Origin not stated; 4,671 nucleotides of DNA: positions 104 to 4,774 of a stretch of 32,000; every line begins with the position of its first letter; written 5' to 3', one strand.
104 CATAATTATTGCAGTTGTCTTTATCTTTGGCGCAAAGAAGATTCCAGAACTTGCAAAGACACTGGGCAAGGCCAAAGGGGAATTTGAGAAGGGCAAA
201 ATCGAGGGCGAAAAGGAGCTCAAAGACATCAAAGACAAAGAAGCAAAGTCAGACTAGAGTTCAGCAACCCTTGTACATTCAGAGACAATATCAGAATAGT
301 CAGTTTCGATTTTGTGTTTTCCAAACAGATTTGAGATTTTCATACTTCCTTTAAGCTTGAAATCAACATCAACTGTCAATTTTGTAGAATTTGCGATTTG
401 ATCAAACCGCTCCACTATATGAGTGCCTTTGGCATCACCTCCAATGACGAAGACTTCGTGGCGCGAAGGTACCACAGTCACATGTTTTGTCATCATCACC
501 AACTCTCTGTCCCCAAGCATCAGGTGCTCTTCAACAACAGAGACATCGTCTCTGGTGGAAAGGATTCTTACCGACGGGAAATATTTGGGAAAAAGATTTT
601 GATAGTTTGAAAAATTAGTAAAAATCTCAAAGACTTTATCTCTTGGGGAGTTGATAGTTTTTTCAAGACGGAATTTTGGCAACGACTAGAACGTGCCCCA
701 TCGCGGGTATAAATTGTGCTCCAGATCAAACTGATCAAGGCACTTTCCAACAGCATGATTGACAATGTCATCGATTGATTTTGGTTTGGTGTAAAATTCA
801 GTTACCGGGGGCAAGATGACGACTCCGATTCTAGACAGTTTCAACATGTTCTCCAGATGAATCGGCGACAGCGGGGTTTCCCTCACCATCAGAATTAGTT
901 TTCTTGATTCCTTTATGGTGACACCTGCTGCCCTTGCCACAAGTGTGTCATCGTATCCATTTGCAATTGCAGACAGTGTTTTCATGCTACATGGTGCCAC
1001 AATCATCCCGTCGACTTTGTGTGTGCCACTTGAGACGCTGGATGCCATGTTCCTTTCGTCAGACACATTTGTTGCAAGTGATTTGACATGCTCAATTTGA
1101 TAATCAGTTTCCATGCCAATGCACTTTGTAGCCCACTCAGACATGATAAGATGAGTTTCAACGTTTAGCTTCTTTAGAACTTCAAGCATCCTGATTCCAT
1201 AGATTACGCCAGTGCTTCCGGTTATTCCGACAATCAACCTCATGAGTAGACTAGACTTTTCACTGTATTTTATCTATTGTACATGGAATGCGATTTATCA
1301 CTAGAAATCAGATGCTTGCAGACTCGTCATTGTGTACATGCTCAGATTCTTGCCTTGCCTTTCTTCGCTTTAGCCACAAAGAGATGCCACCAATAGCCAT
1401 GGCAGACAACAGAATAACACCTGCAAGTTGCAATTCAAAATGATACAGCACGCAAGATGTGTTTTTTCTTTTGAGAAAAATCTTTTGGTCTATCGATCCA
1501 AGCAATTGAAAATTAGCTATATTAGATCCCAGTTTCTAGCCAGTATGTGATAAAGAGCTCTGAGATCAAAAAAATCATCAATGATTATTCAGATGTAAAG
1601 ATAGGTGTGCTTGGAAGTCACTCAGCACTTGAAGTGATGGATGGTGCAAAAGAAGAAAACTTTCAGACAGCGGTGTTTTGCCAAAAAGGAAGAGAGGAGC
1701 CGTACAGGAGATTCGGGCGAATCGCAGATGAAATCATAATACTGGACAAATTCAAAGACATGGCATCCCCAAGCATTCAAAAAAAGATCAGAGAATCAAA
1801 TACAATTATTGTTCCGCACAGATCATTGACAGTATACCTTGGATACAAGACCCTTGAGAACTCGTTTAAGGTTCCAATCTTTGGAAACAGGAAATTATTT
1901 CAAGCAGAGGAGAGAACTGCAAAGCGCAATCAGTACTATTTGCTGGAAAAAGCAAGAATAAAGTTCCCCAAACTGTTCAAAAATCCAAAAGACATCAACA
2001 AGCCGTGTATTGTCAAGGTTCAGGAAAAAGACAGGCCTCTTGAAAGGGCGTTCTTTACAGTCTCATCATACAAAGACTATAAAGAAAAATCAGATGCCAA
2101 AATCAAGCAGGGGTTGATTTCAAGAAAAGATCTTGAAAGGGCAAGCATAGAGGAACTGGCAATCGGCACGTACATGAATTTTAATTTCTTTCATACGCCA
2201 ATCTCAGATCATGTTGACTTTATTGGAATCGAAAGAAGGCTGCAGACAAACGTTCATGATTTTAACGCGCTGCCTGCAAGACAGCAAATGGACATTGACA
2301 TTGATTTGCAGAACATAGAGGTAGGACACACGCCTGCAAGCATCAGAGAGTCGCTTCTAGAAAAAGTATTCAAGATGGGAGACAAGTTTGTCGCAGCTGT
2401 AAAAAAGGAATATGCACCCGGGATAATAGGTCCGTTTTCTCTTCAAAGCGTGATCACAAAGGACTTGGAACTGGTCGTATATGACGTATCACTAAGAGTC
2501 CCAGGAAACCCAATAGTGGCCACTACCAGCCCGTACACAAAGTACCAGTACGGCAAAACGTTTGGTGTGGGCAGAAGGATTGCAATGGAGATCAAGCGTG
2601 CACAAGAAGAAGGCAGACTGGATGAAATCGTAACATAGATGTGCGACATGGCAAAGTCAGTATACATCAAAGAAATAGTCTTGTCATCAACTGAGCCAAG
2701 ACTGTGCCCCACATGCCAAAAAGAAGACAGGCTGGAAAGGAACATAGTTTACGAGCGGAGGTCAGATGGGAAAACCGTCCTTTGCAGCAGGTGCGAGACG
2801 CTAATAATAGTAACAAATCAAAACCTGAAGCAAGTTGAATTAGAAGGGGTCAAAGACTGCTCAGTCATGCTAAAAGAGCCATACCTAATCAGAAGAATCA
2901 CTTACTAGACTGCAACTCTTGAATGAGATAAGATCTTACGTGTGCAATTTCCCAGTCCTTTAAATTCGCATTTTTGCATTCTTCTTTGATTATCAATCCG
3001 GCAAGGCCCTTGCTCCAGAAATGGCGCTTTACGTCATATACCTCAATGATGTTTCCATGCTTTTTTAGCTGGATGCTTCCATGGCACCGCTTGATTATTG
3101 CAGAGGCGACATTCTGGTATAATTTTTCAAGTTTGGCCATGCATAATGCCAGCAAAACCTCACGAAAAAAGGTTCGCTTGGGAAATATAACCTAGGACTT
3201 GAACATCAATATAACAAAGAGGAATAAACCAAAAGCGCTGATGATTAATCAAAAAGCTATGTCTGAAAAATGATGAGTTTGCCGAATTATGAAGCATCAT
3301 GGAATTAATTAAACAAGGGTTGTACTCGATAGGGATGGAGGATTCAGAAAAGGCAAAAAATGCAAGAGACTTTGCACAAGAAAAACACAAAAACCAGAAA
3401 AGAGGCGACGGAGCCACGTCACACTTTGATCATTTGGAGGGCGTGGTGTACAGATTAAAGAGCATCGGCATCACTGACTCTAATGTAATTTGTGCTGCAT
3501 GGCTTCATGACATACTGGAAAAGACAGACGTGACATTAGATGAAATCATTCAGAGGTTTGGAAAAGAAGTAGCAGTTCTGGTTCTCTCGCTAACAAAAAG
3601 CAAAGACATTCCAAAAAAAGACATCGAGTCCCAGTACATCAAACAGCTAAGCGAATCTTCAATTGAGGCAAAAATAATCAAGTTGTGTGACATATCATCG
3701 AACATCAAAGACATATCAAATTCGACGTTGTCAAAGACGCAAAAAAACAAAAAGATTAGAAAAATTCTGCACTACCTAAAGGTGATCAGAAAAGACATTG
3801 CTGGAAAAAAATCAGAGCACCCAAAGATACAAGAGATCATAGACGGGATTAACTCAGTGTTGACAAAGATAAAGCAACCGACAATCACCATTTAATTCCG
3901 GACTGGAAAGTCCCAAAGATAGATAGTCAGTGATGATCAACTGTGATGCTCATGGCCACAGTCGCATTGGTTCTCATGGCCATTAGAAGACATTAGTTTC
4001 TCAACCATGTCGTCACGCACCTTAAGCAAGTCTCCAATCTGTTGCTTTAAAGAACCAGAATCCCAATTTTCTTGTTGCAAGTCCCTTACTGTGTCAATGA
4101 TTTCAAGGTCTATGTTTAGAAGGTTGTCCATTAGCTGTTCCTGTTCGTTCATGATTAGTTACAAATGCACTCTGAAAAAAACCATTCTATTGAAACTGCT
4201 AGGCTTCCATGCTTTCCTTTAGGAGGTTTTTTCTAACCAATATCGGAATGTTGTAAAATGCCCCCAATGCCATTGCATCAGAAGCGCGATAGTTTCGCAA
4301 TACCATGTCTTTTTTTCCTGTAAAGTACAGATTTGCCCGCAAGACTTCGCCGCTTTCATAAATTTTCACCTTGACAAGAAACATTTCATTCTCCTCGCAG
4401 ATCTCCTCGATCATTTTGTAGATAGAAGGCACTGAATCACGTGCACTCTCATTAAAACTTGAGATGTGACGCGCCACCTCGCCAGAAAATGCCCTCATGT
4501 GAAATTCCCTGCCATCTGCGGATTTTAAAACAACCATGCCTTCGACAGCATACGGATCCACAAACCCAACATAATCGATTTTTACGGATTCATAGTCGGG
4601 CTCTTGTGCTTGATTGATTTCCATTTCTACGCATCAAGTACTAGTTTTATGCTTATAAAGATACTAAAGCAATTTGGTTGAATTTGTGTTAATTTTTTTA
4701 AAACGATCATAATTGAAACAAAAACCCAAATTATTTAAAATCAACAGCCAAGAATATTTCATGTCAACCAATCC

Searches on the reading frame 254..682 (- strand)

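Call 71: search_protein_families(library=pfam, proteins=[window:254-682:-], max_evalue=0.001)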
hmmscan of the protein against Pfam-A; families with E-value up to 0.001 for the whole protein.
window:254-682:- (142 aa): 2 families
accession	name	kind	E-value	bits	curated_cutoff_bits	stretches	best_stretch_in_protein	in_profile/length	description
PF10604.15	Polyketide_cyc2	-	3.9e-06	27.6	27.4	1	1-110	1-110/142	Polyketide cyclase / dehydrase and lipid transport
PF03364.25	Polyketide_cyc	-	1.3e-05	25.9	23.4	1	11-118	2-107/126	Polyketide cyclase / dehydrase and lipid transport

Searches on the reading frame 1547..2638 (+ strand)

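Call 33: search_protein_families(library=pfam, proteins=[window:1547-2638:+], max_evalue=0.001)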
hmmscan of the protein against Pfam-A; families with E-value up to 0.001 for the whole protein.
window:1547-2638:+ (363 aa): 2 families
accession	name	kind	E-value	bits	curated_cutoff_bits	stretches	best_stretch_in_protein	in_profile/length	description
PF06973.17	DUF1297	-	9.2e-74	247.5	23.8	1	177-363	1-188/188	Domain of unknown function (DUF1297)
PF06849.18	DUF1246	-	3.1e-47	160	25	1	19-144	1-122/122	Protein of unknown function (DUF1246)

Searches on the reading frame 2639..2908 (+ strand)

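Call 71: search_protein_families(library=pfam, proteins=[window:2639-2908:+], max_evalue=0.001)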
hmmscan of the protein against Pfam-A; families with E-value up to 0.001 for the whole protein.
window:2639-2908:+ (89 aa): 2 families
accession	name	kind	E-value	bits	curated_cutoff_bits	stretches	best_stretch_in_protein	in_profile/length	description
PF06827.20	zf-FPG_IleRS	-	5.6e-05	23.3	21.3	0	9-28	10-29/30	Zinc finger found in FPG and IleRS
PF20120.5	DUF6510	-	0.00024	21.4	26.4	1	21-71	27-78/86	Family of unknown function (DUF6510)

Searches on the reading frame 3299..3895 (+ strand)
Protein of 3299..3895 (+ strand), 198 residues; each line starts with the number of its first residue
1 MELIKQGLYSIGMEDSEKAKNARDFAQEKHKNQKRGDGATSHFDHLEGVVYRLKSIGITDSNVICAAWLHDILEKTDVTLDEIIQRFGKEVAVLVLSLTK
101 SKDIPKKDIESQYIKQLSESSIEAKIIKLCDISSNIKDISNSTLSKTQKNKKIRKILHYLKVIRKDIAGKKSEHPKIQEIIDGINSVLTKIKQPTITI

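Call 33: search_protein_families(library=pfam, proteins=[window:3299-3895:+], max_evalue=0.001)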
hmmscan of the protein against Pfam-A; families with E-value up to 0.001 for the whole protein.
window:3299-3895:+ (198 aa): 2 families
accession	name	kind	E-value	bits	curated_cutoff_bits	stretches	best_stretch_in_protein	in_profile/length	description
PF13328.12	HD_4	-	1.7e-15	57.5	27.2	1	22-142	1-130/156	HD domain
PF01966.28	HD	-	0.00064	20.4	22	0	43-134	2-114/116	HD domain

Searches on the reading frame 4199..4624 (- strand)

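Call 71: search_protein_families(library=pfam, proteins=[window:4199-4624:-], max_evalue=0.001)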
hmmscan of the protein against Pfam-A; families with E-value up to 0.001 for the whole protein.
window:4199-4624:- (141 aa): 1 family
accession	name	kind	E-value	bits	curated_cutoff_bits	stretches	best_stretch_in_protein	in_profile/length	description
PF02577.19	BFN_dom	-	2.1e-07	31.2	27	1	32-138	2-107/112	Bifunctional nuclease domain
